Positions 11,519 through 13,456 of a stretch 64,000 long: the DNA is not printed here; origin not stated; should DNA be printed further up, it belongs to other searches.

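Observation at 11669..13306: Novel architecture: Pycsar-effector-like 2TM domain fused to an extracytoplasmic beta-propeller/phytase-like domain, with a Lys-rich N-terminal tail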

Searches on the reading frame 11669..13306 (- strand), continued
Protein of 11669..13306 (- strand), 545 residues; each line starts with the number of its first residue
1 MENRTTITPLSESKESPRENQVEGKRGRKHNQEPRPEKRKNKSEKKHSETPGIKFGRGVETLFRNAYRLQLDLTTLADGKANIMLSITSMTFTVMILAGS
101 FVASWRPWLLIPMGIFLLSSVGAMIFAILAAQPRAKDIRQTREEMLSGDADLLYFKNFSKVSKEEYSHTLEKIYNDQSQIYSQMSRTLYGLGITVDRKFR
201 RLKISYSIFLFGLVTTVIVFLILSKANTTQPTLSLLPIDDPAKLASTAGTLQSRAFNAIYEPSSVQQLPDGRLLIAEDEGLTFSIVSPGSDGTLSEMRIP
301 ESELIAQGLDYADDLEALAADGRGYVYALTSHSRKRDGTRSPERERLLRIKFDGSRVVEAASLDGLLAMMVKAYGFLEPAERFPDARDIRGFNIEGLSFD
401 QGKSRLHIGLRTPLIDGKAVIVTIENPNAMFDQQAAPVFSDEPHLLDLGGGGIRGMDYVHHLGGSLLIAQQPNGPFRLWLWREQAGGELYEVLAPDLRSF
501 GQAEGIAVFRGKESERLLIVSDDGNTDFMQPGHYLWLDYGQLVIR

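Call 84: get_annotated_region(hit=H20, flank=4000)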
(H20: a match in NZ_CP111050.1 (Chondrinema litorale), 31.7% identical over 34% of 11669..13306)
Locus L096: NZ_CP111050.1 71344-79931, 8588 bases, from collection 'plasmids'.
description: Chondrinema litorale strain WSW3-B12 plasmid unnamed8, complete sequence
organism: Chondrinema litorale (NCBI taxid 2994555)
taxonomy: Bacteria; Bacteroidota; Cytophagia; Cytophagales; Flammeovirgaceae; Chondrinema; Chondrinema litorale
host: -; source: Seaweed,red alga; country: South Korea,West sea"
typing (MOB-suite, as given by PLSDB): non-mobilizable
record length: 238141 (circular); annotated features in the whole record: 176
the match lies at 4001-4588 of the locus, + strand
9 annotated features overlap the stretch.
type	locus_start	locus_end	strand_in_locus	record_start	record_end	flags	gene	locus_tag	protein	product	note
CDS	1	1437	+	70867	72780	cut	-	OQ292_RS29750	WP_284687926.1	DUF3857 domain-containing transglutaminase family protein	-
CDS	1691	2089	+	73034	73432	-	-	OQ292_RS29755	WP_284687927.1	hypothetical protein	-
CDS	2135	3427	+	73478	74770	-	-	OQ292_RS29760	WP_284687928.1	NAD(P)/FAD-dependent oxidoreductase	-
CDS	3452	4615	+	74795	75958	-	-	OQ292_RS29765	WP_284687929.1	Pycsar system effector family protein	-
CDS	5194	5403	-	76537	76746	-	-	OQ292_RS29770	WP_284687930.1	hypothetical protein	-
CDS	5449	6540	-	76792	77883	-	-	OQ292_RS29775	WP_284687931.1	site-2 protease family protein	-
CDS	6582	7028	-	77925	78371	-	-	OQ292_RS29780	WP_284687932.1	hypothetical protein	-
CDS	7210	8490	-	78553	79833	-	-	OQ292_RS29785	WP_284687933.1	ATP-binding protein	-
CDS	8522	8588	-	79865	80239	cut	-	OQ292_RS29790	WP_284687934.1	response regulator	GO:0000160 - phosphorelay signal transduction system [Evidence IEA]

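Call 88: find_encoding_contigs(protein=P0008, flank=6000, max_places=2)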
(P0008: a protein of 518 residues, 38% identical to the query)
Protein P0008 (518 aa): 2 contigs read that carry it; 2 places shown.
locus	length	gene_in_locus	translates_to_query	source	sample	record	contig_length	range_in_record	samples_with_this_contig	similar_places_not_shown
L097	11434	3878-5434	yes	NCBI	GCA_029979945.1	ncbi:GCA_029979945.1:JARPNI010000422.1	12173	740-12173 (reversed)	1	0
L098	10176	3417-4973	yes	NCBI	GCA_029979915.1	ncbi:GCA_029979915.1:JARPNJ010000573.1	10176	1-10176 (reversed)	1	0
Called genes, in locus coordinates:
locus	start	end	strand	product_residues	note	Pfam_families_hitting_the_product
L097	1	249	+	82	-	?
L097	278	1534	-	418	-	PF07690:MFS_1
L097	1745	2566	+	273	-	PF13230:GATase_4, PF13522:GATase_6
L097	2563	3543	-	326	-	-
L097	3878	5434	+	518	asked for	PF18967:PycTM, PF12275:DUF3616 (weak)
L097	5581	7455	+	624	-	PF00211:Guanylate_cyc, PF07719:TPR_2 (faint), PF13181:TPR_8 (faint), PF00515:TPR_1 (faint), PF13431:TPR_17 (faint), PF13371:TPR_9 (faint)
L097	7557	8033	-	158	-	PF14081:DUF4262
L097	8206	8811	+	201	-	-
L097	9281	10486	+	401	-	PF00487:FA_desaturase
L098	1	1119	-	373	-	?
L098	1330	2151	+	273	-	PF13230:GATase_4, PF13522:GATase_6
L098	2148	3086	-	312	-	-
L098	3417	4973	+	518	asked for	PF18967:PycTM, PF12275:DUF3616 (weak)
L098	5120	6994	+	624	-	PF00211:Guanylate_cyc, PF07719:TPR_2 (faint), PF13181:TPR_8 (faint), PF00515:TPR_1 (faint), PF13431:TPR_17 (faint), PF13371:TPR_9 (faint)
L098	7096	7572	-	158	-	PF14081:DUF4262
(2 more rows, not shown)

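Call 89: find_encoding_contigs(protein=P0004, flank=6000, max_places=2)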
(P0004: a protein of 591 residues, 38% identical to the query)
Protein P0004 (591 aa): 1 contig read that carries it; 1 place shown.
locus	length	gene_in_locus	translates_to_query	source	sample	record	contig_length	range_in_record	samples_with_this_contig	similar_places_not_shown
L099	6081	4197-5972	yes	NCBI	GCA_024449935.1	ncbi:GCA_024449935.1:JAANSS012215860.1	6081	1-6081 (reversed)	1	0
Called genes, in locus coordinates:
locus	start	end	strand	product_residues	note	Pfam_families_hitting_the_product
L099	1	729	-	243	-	?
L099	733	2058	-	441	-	PF06808:DctM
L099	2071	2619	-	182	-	PF04290:DctQ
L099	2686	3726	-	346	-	PF03480:DctP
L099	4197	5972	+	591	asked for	PF18967:PycTM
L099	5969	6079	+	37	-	?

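Call 92: find_encoding_contigs(protein=P0012, flank=6000, max_places=3)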
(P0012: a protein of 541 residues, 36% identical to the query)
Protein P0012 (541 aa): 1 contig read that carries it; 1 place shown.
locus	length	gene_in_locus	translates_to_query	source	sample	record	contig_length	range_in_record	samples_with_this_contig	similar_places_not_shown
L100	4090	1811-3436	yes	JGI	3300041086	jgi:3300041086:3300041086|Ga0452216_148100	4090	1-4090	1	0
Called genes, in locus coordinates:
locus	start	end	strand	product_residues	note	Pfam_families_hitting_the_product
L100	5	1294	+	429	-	PF13428:TPR_14 (faint), PF13431:TPR_17 (faint), PF00515:TPR_1 (faint), PF07719:TPR_2 (faint), PF12895:ANAPC3 (faint), PF13432:TPR_16 (weak), PF14559:TPR_19 (weak), PF13432:TPR_16 (weak), +3 more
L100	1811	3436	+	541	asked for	PF18967:PycTM, PF12275:DUF3616 (faint)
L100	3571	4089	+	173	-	?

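Call 94: search_protein_families(library=padloc, proteins=[L097:5581-7455:+, L100:3571-4089:+, L095:4802-6010:+, L094:453-2282:-], max_evalue=0.001)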
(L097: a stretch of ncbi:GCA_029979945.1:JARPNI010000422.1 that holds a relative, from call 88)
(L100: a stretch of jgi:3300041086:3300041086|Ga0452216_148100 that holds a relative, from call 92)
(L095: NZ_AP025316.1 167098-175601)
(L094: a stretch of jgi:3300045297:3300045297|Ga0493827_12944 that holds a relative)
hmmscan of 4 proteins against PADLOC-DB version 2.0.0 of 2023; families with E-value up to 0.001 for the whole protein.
L097:5581-7455:+ (624 aa): 3 families
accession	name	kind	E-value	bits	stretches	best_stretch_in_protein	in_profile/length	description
PDLC02367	PycC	-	5.4e-07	27.3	1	6-145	44-198/226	-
PDLC00765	PycC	-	4.3e-06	24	1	6-147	258-420/477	Pycsar cyclase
PDLC00766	PycC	-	0.00034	18.1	1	6-157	44-215/232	Pycsar cyclase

L100:3571-4089:+ (173 aa): 1 family
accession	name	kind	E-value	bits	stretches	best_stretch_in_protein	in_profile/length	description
PDLC00522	JetD1|JetD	-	0.00029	18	1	90-155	161-224/382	DUF2220; DUF3322; DUF2399 domain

L095:4802-6010:+ (402 aa): 2 families
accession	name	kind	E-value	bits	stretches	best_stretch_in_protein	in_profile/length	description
PDLC02367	PycC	-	4.6e-07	27.5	1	213-363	45-193/226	-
PDLC00734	PycC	-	8.4e-05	19.8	1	206-362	184-344/374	Pycsar cyclase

L094:453-2282:- (609 aa): 0 families
